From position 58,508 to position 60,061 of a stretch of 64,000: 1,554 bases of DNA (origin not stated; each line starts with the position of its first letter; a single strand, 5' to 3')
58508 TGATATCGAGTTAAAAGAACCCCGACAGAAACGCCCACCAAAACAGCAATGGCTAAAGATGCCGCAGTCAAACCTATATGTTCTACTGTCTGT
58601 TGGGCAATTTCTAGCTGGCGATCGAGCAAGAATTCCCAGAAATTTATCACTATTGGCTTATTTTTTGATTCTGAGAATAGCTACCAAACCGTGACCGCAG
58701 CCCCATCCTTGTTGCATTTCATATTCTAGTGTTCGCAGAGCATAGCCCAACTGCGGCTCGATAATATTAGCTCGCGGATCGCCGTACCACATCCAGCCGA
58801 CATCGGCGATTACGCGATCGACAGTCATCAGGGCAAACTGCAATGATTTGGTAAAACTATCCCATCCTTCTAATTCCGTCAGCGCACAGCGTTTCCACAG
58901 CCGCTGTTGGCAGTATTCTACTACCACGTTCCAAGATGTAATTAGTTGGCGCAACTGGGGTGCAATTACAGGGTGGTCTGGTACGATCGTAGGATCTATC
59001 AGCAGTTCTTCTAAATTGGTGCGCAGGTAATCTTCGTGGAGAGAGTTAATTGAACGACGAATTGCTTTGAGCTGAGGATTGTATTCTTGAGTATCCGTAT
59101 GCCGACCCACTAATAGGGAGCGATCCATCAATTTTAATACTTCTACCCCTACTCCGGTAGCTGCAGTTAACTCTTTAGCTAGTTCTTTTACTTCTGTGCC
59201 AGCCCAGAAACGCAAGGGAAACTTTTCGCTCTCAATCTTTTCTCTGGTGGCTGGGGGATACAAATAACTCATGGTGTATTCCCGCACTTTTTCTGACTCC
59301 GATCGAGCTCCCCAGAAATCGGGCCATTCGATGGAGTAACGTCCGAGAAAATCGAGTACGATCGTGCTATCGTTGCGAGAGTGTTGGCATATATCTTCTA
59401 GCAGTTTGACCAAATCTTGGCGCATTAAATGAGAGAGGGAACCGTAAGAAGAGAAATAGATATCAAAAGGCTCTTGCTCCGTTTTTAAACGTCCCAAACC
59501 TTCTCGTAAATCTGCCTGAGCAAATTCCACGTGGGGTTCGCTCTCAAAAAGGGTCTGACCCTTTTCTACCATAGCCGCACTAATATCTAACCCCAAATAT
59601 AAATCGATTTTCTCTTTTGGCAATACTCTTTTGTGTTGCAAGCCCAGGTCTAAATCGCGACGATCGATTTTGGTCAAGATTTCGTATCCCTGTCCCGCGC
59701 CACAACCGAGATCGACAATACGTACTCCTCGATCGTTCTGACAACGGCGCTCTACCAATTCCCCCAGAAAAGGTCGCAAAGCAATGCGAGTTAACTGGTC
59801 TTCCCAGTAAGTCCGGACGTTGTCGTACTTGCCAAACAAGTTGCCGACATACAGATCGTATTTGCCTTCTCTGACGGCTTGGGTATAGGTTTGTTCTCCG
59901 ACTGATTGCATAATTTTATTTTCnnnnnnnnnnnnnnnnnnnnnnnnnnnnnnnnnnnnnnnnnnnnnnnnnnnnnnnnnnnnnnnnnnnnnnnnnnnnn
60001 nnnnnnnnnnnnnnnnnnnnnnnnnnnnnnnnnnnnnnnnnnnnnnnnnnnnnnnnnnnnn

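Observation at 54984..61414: AsnB-type amidotransferase, long methyltransferase and betaine-type permease-SBP fusion, followed by a double glutaminase: candidate uncharacterised compatible-solute module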

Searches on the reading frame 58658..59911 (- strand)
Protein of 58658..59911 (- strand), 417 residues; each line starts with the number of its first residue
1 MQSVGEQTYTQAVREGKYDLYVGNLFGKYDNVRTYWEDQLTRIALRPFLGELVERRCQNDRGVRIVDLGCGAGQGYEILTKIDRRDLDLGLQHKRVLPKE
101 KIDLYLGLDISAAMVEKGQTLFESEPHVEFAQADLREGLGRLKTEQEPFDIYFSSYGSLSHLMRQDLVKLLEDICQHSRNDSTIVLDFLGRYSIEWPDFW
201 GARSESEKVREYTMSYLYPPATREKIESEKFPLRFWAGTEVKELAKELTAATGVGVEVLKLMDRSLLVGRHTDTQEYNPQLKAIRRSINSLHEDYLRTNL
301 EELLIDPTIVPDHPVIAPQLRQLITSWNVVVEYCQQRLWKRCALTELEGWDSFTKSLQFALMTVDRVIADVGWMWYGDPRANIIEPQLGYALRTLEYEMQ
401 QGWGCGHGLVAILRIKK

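Call 3: search_protein_families(library=pfam, proteins=[window:58658-59911:-], max_evalue=0.01)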
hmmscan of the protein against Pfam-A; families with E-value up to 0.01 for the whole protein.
window:58658-59911:- (417 aa): 4 families
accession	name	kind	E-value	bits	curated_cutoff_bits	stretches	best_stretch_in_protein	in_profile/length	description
PF13649.12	Methyltransf_25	-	8.4e-10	39.7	27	1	105-178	24-93/97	Methyltransferase domain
PF13847.12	Methyltransf_31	-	1.2e-06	28.7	27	1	60-185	2-108/145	Methyltransferase domain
PF08241.18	Methyltransf_11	-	4e-06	27.8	21.2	1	103-185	19-94/95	Methyltransferase domain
PF08242.18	Methyltransf_12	-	4.8e-05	24.4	30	1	101-178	19-92/98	Methyltransferase domain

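Call 4: search_protein_families(library=ncbifam, proteins=[window:58658-59911:-], max_evalue=0.01)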
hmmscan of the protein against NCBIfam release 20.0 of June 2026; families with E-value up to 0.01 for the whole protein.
window:58658-59911:- (417 aa): 4 families
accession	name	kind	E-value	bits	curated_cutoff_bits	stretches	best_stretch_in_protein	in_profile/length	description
TIGR02021.1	BchM-ChlM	equivalog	0.0016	17.9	158.9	0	59-74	50-67/218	magnesium protoporphyrin IX methyltransferase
NF004851.0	PRK06202.1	equivalog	0.0039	16.6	243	0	140-200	121-178/237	hypothetical protein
NF045667.1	MTase_DVU1556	equivalog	0.0051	16.3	155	0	56-81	17-42/213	DVU_1556 family methyltransferase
NF010703.0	PRK14103.1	equivalog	0.0076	15.7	320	0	46-80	16-48/256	trans-aconitate 2-methyltransferase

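Call 8: find_homologous_proteins(query=window:58658-59911:-, max_evalue=0.00001)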
Query window:58658-59911:- (417 aa): 578 proteins with E <= 0.00001 among 7304 candidates; the best 120 are listed.
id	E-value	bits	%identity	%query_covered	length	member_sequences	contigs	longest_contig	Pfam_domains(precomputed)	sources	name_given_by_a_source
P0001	3.3e-277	937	98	100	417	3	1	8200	PF13847.13,PF13649.13,PF08241.19,PF08242.19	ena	-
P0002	7.6e-264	893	93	100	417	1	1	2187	PF13847.13,PF13649.13,PF08241.19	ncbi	-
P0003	1.7e-256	869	90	100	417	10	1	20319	PF13847.13,PF13649.13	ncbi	-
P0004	1.4e-251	853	89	100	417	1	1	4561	PF13847.13,PF13649.13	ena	-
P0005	8.9e-250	847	87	100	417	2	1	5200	PF13847.13,PF13649.13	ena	-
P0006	1.1e-247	840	86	100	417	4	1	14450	PF13847.13,PF13649.13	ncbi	-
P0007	8.8e-247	837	86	100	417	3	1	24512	PF13847.13,PF13649.13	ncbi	-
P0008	1.1e-245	833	86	100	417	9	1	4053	PF13847.13,PF13649.13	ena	-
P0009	9.3e-241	817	84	100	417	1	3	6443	PF13847.13,PF13649.13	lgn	-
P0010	1.6e-240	816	86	100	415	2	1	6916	PF13847.13,PF13649.13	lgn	-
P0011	4.9e-236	802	83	100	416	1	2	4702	PF13649.13,PF08241.19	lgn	-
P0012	1.2e-235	800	82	100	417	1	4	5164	PF13847.13,PF13649.13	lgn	-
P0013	3.1e-235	799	82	100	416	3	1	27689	PF13649.13,PF08241.19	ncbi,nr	ncbi:hypothetical protein CKA32_003106 [Geitlerinema sp. FC II]|nr:hypothetical protein CKA32_003106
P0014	3.3e-235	799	82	100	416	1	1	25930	PF13649.13,PF08241.19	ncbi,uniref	ncbi:class I SAM-dependent methyltransferase [Baaleninema sp.]|uniref:class I SAM-dependent methyltr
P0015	7.2e-235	798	81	100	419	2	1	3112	PF13847.13,PF13649.13,PF08241.19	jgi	jgi:SAM-dependent methyltransferase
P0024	5.4e-215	732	74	100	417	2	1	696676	PF13847.13,PF13649.13,PF08241.19,PF08242.19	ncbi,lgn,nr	ncbi:hypothetical protein Lepto7375DRAFT_0256 [Leptolyngbya sp. PCC 7375]|nr:hypothetical protein Le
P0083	1.5e-164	566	61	100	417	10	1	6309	PF13847.13,PF10017.16,PF13649.13,PF08241.19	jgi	jgi:SAM-dependent methyltransferase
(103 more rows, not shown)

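Call 12: find_related_loci(query=A1, collection=genome_contigs, flank=10000)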
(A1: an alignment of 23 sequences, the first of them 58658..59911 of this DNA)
Query A1 (417 aa) in genome_contigs; peptide patterns used: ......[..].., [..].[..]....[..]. (x = any residue, [..] = any of these).
153 stretches matched a pattern; 55 encode a relative of the query (tblastn E <= 1e-3); 55 distinct loci.
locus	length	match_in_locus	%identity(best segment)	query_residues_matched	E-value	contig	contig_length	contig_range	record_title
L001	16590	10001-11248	82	1-417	0e+0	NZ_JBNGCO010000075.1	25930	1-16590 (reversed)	MAG: Baaleninema sp. isolate E05-001 bin47.fa-75, whole genome shotgun sequence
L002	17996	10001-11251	74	1-417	0e+0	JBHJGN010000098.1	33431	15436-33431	MAG: Cyanophyceae cyanobacterium isolate sb_S3C1218_1 S3Ck141_635340, whole genome shotgun sequence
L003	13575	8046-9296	75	1-417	0e+0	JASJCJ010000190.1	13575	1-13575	MAG: Calothrix sp. MO_167.B12 MO_167.c_2915, whole genome shotgun sequence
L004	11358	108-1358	72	1-417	0e+0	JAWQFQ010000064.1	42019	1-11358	MAG: Scytonema sp. PMC 1070.18 PMC1070_176_length_42019_cov_74.157039, whole genome shotgun sequence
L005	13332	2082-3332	75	1-417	0e+0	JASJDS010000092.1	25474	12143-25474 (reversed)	MAG: Calothrix sp. MO_192.B10 MO_192.c_399, whole genome shotgun sequence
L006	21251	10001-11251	74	1-417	0e+0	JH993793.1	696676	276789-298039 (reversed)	Leptolyngbya sp. PCC 7375 genomic scaffold Lepto7375DRAFT_LPA.1, whole genome shotgun sequence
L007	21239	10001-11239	72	5-417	0e+0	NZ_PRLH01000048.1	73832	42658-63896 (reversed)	Cyanothece sp. BG0011 unitig_13, whole genome shotgun sequence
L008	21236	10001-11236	71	5-416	0e+0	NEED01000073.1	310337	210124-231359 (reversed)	Unicellular cyanobacterium SU2 NODE_5_length_310337_cov_98.4593_comp, whole genome shotgun sequence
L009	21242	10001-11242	71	2-415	0e+0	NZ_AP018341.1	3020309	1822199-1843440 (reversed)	Cyanobacterium endosymbiont of Rhopalodia gibberula isolate cyanobacterium endosymbiont of Rhopalodia gibberula isolate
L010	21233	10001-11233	71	7-417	0e+0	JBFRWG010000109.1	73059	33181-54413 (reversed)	MAG: Crocosphaera sp. isolate 06_in_wi_poop_bin.3 06InWiPooB3_c_000001689421, whole genome shotgun sequence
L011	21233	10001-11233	71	5-415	0e+0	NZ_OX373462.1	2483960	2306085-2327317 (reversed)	Cyanobacterium sp. uoEpiScrs1 isolate 25016 chromosome 1, complete sequence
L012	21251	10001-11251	71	1-417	0e+0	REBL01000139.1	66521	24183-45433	MAG: Nodularia sp. (in: Bacteria) isolate LCM1.Bin15 NODE_152_length_66521_cov_45.3557, whole genome shotgun sequence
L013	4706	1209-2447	70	5-417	0e+0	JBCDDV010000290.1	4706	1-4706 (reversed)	MAG: Cyanobacteria bacterium P01_G01_bin.49 k141_581568_length_4706_cov_8.0000, whole genome shotgun sequence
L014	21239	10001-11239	71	5-417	0e+0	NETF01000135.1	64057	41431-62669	Unicellular cyanobacterium SU3 NODE_34_length_64057_cov_90.5928_comp, whole genome shotgun sequence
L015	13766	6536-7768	70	7-417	0e+0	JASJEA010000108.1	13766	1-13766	MAG: Crocosphaera sp. isolate MO_199.B6 MO_199.c_865, whole genome shotgun sequence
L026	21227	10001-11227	57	7-417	7e-163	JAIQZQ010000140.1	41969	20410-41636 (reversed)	MAG: Candidatus Anammoxibacter sp. isolate OFTM214 OFTM214_139, whole genome shotgun sequence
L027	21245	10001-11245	64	1-417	0e+0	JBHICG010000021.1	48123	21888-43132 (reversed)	MAG: Candidatus Scalinduaceae bacterium isolate FS_1_bin.16 NODE_35_length_48123_cov_15.120558, whole genome shotgun seq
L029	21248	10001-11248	55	1-417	8e-159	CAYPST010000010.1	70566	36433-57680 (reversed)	MAG TPA_asm: uncultured bacterium isolate SRP141376_co1_385 genome assembly, contig: NODE_998_length_70566_cov_5.915588,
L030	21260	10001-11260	53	8-417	3e-152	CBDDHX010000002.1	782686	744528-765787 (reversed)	MAG: Caldilineaceae bacterium isolate 9736b05d-4052-4238-9011-8c8baa34df0f genome assembly, contig: contig_2, whole geno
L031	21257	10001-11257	52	8-417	6e-147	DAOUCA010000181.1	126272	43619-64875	MAG TPA_asm: Caldilineaceae bacterium isolate H76_764 k137_369241, whole genome shotgun sequence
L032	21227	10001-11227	56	7-415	9e-157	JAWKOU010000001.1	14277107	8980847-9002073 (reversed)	MAG: Caldilineaceae bacterium isolate BC1.69 BC1.69.fa-1, whole genome shotgun sequence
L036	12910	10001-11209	51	2-408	1e-135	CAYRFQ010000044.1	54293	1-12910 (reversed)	MAG TPA_asm: uncultured Alcaligenaceae bacterium isolate SRP128890_co1_8 genome assembly, contig: NODE_1051_length_54293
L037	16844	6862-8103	49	3-417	4e-135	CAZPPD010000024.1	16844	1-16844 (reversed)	MAG TPA_asm: uncultured Alcaligenaceae bacterium isolate SRP128890_co1_173 genome assembly, contig: NODE_5324_length_168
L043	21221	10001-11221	44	6-417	2e-112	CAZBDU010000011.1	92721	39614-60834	MAG TPA_asm: uncultured Spirochaetaceae bacterium isolate binchicken_co178_265 genome assembly, contig: NODE_490_length_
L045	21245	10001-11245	56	3-417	2e-160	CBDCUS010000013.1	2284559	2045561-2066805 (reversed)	MAG: Candidatus Scalinduaceae bacterium isolate 06c2e644-e4ca-4b95-b966-bf5aaa188cb2 genome assembly, contig: contig_13,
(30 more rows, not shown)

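Call 17: predict_structure(alignment_id=A1)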
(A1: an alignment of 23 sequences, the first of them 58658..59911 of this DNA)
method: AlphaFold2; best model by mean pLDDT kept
length: 417 residues; sequences in the alignment: 23
mean_pLDDT: 80.6   pTM: 0.81
mean pLDDT of the five models: 80.6, 80.5, 78.3, 77.5, 74.4
residues with pLDDT >= 90: 185; 70-90: 148; 50-70: 28; < 50: 56
segments of 3 or more residues with pLDDT < 50: 1-14, 16-38, 83-94, 375-381
pLDDT, mean of each block of 10 residues (from residue 1): 40 44 33 46 63 82 93 84 45 61 94 95 95 95 93 89 94 96 93 86 91 84 84 93 97 96 84 84 81 64 91 91 95 87 87 92 83 48 70 85 90 95
secondary structure, 60 per line:
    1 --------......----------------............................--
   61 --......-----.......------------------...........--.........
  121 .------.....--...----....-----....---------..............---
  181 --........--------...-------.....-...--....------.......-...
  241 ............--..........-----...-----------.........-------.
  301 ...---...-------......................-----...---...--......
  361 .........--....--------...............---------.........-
elements in order: H9-14 H31-58 E63-68 H74-80 E102-109 H112-121 E128-132 H142-145 E151-154 H164-177 E183-190 E209-213 H220-223 E230-236 H238-252 E255-264 H284-292 H300-303 H317-338 H355-369 H372-375 H384-398 E408-416

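Call 20: fold_search(model_id=the predicted structure, library=pdb)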
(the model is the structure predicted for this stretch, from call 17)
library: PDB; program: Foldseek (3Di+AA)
matches with E <= 10: 1532; with E <= 0.001: 759
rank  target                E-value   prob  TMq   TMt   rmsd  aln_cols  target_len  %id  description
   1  3d2l_A                3.7e-09  1.00  0.31  0.52   8.7       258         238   17  Crystal structure of SAM-dependent methyltransferase (ZP_00538691.1) from EXIGUOBACTERIUM SP. 255-15 at 1.90 A resolut (released 2008-05-20)
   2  3d2l_C                1.3e-08  1.00  0.32  0.53   6.9       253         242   18  Crystal structure of SAM-dependent methyltransferase (ZP_00538691.1) from EXIGUOBACTERIUM SP. 255-15 at 1.90 A resolut (released 2008-05-20)
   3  1y8c                  3.6e-08  1.00  0.33  0.53   8.6       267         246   15  Crystal structure of a S-adenosylmethionine-dependent methyltransferase from Clostridium acetobutylicum ATCC 824 (released 2004-12-28)
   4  4mwz_A                3.8e-08  1.00  0.32  0.49  11.4       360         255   12  Crystal structure of N-methyl transferase from Plasmodium vivax complexed with S-adenosyl methionine, phosphate and am (released 2014-10-01)
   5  4hgz_B                5.0e-08  1.00  0.31  0.54   7.2       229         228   14  Structure of the CcbJ Methyltransferase from Streptomyces caelestis (released 2013-10-30)
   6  8q8g_B                9.0e-08  1.00  0.37  0.55   9.7       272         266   15  Crystal structure of HsRNMT complexed with inhibitor DDD1870799 (released 2024-08-28)
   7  5e9w_A                9.5e-08  1.00  0.36  0.53  10.0       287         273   13  Crystal structure of mRNA cap guanine-N7 methyltransferase obtained by limited proteolysis (released 2016-07-13)
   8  3gu3_A                9.5e-08  1.00  0.28  0.41  17.9       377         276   14  Crystal Structure of the methyltransferase BC_2162 in complex with S-Adenosyl-L-Homocysteine from Bacillus cereus, Nor (released 2009-04-07)
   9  6uk5_B                1.1e-07  1.00  0.30  0.49  12.4       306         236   13  Structure of SAM bound CalS10, an amino pentose methyltransferase from Micromonospora echinaspora involved in calichea (released 2020-10-07)
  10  3mgg_A                1.1e-07  1.00  0.28  0.44  14.1       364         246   13  Crystal Structure of Methyl Transferase from Methanosarcina mazei (released 2010-04-21)
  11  3epp_B                1.2e-07  1.00  0.36  0.53   8.3       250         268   15  Crystal structure of mRNA cap guanine-N7 methyltransferase (RNMT) in complex with sinefungin (released 2008-10-21)
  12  1ri1                  1.2e-07  1.00  0.31  0.49  10.4       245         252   16  Structure and mechanism of mRNA cap (guanine N-7) methyltransferase (released 2004-02-03)
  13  8x8j_A                1.3e-07  1.00  0.31  0.53   9.2       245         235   17  The structure of AbBioc in complex with inhibitor sinefungin (released 2024-11-13)
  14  8rdl                  1.4e-07  1.00  0.30  0.56   8.0       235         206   15  Xenorhabdin methyltransferase XrdM with SAH (released 2024-10-16)
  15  2idj_D                1.4e-07  1.00  0.33  0.46  17.7       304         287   14  Crystal Structure of Rat Glycine N-Methyltransferase Apoprotein, Monoclinic Form (released 2006-12-19)
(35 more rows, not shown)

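Call 24: find_encoding_contigs(protein=window:58658-59911:-, flank=10000, max_places=4)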
Protein window:58658-59911:- (417 aa): 1 contig read that carries it; 1 place shown.
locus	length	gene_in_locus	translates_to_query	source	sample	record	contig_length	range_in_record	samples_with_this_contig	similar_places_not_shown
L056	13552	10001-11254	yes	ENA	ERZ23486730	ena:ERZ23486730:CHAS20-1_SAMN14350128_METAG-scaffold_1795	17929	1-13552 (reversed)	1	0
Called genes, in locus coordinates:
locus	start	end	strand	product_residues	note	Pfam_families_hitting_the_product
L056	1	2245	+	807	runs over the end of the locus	PF04151:PPC (faint), PF00648:Peptidase_C2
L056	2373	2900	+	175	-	-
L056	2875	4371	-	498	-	PF25994:HH_AprE (faint), PF26002:Beta-barrel_AprE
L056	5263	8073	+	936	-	PF13424:TPR_12, PF13424:TPR_12, PF17874:TPR_MalT, PF13424:TPR_12, PF17874:TPR_MalT, PF13424:TPR_12, PF13424:TPR_12, PF12770:CHAT, +22 more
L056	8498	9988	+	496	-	PF13522:GATase_6, PF13537:GATase_7, PF00733:Asn_synthase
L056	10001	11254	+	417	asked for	PF08241:Methyltransf_11 (faint), PF13847:Methyltransf_31 (weak), PF13649:Methyltransf_25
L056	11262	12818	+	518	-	PF00528:BPD_transp_1, PF04069:OpuAC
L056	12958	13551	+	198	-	?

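Call 25: find_encoding_contigs(protein=P0007, flank=10000, max_places=3)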
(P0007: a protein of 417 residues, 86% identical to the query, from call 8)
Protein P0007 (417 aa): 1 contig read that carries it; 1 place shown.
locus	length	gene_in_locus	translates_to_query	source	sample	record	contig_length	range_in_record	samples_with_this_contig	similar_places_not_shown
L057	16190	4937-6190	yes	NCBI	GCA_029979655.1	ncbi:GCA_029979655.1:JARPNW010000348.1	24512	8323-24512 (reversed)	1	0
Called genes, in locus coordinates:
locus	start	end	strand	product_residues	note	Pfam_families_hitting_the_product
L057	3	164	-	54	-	?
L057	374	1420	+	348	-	PF12849:PBP_like_2, PF13531:SBP_bac_11 (faint)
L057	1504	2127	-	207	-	PF05958:tRNA_U5-meth_tr (weak), PF13489:Methyltransf_23, PF01209:Ubie_methyltran, PF05401:NodS, PF13847:Methyltransf_31, PF08241:Methyltransf_11, PF08242:Methyltransf_12, PF13649:Methyltransf_25, +5 more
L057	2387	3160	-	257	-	-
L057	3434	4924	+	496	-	PF13522:GATase_6, PF13537:GATase_7, PF00733:Asn_synthase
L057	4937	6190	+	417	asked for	PF13847:Methyltransf_31 (weak), PF13649:Methyltransf_25 (weak)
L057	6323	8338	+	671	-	PF04960:Glutaminase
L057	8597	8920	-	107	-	-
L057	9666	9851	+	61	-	-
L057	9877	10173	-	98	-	-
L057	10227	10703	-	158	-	-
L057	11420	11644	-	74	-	-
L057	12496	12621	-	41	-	PF00343:Phosphorylase (weak)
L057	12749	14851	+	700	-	PF13500:AAA_26, PF07085:DRTGG, PF01515:PTA_PTB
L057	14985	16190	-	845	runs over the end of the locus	PF00343:Phosphorylase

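Call 26: find_encoding_contigs(protein=P0003, flank=10000, max_places=3)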
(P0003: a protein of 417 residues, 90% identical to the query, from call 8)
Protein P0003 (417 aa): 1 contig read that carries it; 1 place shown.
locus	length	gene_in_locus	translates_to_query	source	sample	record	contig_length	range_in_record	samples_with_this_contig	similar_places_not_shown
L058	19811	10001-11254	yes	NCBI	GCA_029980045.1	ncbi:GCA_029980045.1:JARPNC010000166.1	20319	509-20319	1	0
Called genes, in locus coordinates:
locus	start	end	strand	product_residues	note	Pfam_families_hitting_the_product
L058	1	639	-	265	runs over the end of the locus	PF00805:Pentapeptide, PF13599:Pentapeptide_4 (faint), PF13576:Pentapeptide_3 (faint), PF00805:Pentapeptide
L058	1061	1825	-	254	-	-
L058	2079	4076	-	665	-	-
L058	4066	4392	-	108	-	PF21983:NikA-like, PF05713:MobC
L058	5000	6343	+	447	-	-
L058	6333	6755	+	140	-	-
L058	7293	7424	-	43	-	-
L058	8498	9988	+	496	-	PF13522:GATase_6, PF13537:GATase_7, PF12481:DUF3700 (weak), PF02540:NAD_synthase (weak), PF00733:Asn_synthase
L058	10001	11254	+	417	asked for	PF13847:Methyltransf_31 (weak), PF13649:Methyltransf_25 (weak)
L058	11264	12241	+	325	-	PF00005:ABC_tran, PF13304:AAA_21 (faint)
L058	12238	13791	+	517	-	PF00528:BPD_transp_1, PF04069:OpuAC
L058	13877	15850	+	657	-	PF04960:Glutaminase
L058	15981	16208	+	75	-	PF13546:DDE_5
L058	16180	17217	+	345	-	PF13546:DDE_5, PF01609:DDE_Tnp_1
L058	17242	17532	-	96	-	-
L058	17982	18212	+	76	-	-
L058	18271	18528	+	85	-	-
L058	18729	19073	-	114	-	-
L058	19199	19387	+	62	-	-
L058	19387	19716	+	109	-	-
